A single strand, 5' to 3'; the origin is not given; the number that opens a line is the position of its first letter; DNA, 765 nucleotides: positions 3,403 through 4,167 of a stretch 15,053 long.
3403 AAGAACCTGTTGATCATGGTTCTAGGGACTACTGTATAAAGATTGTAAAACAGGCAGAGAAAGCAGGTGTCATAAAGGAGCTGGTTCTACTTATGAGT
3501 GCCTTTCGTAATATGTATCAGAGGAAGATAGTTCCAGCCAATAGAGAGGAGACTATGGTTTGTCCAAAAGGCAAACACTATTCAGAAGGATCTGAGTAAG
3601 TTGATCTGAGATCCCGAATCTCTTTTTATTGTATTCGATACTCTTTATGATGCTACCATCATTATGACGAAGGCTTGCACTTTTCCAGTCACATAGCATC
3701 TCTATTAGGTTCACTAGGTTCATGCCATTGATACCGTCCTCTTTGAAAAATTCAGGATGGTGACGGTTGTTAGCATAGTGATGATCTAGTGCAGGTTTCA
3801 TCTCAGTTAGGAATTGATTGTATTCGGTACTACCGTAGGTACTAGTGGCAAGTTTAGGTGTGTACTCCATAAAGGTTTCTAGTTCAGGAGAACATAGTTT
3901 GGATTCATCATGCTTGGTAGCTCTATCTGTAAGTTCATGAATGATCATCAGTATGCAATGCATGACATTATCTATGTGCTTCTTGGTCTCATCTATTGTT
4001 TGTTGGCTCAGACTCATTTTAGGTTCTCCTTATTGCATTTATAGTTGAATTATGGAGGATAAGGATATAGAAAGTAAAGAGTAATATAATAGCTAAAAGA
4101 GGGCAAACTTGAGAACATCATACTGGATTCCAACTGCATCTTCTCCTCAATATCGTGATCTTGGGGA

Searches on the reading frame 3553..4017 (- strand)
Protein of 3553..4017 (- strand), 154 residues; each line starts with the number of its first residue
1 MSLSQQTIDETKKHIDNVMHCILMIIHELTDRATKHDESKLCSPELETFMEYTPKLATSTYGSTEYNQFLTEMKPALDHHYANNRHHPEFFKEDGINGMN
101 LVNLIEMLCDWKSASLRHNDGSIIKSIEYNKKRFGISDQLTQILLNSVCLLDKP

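Call 11: search_protein_families(library=pfam, proteins=[window:3553-4017:-], max_evalue=0.01)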
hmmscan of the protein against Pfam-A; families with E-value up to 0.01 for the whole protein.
window:3553-4017:- (154 aa): 1 family
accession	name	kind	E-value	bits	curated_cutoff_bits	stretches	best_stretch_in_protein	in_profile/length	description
PF18907.5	DUF5662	-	1.9e-38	132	27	1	5-146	3-152/156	Family of unknown function (DUF5662)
